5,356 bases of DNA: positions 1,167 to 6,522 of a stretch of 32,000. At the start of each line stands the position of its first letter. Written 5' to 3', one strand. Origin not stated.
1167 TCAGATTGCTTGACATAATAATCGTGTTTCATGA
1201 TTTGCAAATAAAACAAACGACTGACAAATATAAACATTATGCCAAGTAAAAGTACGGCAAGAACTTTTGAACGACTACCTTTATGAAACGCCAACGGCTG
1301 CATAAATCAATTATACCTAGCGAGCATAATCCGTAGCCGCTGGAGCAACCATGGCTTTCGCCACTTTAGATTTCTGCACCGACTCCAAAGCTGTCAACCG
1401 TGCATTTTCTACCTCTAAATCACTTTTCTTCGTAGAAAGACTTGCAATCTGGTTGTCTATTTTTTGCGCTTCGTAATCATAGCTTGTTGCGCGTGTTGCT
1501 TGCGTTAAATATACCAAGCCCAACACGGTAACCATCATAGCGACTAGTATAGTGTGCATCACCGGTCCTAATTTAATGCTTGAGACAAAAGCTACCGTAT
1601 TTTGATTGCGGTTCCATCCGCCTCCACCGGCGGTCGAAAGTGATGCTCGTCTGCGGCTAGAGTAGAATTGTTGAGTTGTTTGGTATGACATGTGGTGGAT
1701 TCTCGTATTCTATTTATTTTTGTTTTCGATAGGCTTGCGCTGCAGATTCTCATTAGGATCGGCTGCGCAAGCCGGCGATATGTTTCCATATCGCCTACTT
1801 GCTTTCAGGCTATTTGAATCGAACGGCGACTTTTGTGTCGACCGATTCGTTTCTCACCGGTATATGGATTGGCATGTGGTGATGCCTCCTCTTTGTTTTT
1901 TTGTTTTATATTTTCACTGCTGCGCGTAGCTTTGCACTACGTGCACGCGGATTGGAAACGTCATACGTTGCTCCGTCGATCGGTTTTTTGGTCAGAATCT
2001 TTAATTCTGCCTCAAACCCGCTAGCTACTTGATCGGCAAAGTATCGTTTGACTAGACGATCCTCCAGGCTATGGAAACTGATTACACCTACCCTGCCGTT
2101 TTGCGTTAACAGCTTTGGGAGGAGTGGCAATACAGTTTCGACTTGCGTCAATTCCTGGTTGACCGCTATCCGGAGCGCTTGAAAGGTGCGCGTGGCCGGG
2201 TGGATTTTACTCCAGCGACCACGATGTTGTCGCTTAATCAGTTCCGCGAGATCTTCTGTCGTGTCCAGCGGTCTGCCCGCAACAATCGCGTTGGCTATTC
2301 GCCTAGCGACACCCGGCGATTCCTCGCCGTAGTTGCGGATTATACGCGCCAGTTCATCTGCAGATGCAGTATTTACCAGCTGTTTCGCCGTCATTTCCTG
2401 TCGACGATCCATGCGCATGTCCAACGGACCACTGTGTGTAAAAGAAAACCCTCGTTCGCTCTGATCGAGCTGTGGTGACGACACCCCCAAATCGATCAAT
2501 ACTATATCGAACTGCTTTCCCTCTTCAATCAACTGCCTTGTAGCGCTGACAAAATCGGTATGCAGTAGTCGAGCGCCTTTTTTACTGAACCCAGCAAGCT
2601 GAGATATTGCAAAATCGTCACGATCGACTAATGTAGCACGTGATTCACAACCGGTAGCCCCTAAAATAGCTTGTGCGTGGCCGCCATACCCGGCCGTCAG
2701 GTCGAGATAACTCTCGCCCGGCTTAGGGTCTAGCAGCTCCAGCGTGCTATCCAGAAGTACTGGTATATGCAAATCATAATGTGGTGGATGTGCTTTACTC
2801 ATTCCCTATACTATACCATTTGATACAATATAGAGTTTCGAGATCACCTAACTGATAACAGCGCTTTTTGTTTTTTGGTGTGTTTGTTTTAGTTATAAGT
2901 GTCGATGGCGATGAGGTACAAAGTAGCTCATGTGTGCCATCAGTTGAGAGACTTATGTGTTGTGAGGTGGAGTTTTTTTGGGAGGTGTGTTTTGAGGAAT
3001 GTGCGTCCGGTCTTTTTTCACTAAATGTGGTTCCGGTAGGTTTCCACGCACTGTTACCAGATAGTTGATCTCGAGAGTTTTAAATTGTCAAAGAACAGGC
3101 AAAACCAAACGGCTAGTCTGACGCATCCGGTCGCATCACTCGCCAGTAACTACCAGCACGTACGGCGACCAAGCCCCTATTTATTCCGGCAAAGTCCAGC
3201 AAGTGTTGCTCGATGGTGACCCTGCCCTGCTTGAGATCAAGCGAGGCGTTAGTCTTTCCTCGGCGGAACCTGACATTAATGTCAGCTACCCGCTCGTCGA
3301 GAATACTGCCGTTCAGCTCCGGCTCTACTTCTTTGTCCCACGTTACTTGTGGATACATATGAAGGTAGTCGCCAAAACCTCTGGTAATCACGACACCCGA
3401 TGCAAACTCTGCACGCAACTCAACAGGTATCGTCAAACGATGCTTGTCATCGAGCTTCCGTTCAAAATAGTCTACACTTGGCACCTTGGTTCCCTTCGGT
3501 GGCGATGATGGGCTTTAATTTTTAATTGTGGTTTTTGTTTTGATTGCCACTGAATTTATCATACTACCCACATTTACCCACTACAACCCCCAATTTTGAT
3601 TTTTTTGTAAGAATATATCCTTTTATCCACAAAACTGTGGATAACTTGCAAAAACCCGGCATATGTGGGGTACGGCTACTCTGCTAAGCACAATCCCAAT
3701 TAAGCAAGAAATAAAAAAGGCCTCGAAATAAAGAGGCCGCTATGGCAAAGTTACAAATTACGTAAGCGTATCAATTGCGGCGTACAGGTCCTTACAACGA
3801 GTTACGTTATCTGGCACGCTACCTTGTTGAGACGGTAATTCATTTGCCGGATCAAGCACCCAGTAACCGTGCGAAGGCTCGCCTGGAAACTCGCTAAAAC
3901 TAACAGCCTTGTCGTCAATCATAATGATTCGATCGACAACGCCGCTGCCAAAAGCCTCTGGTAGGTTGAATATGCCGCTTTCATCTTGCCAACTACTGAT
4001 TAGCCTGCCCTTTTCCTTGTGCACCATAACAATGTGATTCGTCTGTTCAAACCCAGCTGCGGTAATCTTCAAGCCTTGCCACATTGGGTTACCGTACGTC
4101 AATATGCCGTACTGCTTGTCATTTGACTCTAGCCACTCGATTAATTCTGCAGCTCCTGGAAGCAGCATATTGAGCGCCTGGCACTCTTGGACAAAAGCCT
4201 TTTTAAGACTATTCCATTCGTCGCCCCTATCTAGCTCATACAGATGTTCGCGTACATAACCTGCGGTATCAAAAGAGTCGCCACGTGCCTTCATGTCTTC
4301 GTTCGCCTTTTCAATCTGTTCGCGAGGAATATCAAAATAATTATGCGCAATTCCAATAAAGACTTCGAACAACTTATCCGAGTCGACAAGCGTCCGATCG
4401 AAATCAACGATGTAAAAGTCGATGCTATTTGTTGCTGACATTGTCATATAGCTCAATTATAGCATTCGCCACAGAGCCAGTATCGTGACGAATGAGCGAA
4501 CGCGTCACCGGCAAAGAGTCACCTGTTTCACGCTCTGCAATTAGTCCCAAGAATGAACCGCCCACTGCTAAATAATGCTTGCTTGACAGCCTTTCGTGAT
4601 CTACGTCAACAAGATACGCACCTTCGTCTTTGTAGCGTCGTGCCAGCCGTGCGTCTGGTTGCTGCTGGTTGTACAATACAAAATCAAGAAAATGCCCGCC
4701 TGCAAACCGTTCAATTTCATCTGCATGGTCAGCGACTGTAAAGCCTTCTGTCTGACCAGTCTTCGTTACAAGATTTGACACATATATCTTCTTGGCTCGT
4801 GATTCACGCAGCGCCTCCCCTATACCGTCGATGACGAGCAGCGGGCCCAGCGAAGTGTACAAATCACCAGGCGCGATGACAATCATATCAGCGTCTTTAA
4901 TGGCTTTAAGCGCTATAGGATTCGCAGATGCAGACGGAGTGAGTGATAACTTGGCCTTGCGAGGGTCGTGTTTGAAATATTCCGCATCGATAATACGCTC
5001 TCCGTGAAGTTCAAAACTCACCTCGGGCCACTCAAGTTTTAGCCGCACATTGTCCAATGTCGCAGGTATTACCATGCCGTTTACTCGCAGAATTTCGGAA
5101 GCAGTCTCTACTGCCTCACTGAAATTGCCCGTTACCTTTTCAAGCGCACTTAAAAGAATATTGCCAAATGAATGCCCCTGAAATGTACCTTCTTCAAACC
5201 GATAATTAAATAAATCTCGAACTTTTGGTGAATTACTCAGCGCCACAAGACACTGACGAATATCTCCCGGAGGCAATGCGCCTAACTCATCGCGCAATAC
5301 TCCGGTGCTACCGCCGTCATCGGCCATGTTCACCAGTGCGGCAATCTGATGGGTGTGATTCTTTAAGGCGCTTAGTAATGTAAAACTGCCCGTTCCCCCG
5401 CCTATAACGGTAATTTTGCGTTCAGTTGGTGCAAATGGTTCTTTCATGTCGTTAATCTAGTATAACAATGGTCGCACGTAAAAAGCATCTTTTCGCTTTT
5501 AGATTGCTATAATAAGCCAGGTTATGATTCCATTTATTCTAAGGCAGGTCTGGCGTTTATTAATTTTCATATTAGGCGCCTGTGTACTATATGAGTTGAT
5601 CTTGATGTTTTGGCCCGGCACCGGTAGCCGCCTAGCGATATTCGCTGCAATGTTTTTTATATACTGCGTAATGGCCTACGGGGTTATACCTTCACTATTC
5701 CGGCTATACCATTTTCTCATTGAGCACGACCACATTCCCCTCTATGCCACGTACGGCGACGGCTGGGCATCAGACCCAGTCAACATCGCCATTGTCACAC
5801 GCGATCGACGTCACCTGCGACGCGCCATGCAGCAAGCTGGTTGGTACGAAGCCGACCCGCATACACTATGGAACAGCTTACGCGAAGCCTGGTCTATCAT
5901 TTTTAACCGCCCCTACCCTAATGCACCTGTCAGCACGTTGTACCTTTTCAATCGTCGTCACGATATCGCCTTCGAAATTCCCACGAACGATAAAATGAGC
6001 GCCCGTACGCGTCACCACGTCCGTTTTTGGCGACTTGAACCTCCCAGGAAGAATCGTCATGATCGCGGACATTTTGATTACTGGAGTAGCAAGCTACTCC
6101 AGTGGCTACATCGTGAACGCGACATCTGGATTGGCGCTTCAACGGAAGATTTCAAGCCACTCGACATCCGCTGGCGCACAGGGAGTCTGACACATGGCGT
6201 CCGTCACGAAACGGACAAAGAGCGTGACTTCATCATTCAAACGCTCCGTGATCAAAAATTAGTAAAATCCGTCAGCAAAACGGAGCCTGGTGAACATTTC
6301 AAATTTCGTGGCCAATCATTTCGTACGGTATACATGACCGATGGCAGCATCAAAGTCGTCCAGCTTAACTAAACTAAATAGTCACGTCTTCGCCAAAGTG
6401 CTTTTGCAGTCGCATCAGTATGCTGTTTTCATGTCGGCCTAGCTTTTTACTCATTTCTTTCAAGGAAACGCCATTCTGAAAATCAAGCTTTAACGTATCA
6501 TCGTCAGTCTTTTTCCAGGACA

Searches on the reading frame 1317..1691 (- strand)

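Call 6: search_protein_families(library=pfam, proteins=[window:1317-1691:-], max_evalue=0.001)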
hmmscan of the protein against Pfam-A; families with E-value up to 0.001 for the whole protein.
window:1317-1691:- (124 aa): 0 families

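Call 94: search_protein_families(library=ncbifam, proteins=[window:1317-1691:-], max_evalue=0.001)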
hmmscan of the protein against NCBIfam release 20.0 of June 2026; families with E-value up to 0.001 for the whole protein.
window:1317-1691:- (124 aa): 1 family
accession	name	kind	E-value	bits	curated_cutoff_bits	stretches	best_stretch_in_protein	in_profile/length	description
TIGR02209.1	ftsL_broad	equivalog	1.9e-05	24.5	42.45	1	46-107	6-65/85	cell division protein FtsL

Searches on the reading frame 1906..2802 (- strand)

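Call 6: search_protein_families(library=pfam, proteins=[window:1906-2802:-], max_evalue=0.001)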
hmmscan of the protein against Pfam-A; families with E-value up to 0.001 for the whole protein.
window:1906-2802:- (298 aa): 1 family
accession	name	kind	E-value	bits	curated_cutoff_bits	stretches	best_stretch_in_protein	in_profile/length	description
PF01795.25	Methyltransf_5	-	1.3e-88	297.9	27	1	11-297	3-308/309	MraW methylase family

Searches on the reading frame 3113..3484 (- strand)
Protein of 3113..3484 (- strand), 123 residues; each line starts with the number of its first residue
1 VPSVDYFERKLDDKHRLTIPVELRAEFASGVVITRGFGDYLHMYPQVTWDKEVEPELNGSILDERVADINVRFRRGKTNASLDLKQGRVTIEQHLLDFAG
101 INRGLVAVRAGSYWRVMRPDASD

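Call 6: search_protein_families(library=pfam, proteins=[window:3113-3484:-], max_evalue=0.001)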
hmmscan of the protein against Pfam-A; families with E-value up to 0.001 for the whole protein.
window:3113-3484:- (123 aa): 1 family
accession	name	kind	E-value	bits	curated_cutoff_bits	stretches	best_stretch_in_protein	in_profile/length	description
PF02381.23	MraZ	-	5.9e-12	45.8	23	1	8-54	7-54/72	MraZ protein, putative antitoxin-like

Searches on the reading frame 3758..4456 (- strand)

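Call 6: search_protein_families(library=pfam, proteins=[window:3758-4456:-], max_evalue=0.001)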
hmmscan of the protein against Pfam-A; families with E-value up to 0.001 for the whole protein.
window:3758-4456:- (232 aa): 1 family
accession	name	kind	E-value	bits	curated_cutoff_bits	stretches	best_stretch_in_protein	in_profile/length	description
PF13419.12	HAD_2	-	0.00011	22.8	23.8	1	16-144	2-126/178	Haloacid dehalogenase-like hydrolase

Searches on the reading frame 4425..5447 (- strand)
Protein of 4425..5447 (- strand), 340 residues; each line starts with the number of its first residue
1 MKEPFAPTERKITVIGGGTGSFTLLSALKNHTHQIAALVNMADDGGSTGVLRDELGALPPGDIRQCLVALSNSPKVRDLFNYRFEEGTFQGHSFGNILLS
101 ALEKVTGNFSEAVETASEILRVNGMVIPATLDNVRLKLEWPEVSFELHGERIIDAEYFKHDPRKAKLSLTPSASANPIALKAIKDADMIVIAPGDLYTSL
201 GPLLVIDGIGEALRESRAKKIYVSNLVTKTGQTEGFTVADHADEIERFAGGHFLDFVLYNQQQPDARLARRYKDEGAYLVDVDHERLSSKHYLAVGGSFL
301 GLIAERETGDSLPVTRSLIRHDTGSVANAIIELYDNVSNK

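Call 6: search_protein_families(library=pfam, proteins=[window:4425-5447:-], max_evalue=0.001)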
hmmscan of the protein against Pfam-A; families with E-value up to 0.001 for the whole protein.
window:4425-5447:- (340 aa): 1 family
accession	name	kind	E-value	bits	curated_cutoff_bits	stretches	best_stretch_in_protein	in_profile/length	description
PF01933.23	CofD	-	1.2e-88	297.5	30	1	12-293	1-283/290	2-phospho-L-lactate transferase CofD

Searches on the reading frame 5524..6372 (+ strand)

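Call 6: search_protein_families(library=pfam, proteins=[window:5524-6372:+], max_evalue=0.001)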
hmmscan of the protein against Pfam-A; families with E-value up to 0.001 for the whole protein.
window:5524-6372:+ (282 aa): 1 family
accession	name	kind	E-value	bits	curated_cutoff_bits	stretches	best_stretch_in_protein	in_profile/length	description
PF14067.11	LssY_C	-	3.5e-37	128.3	25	1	70-255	3-171/188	LssY C-terminus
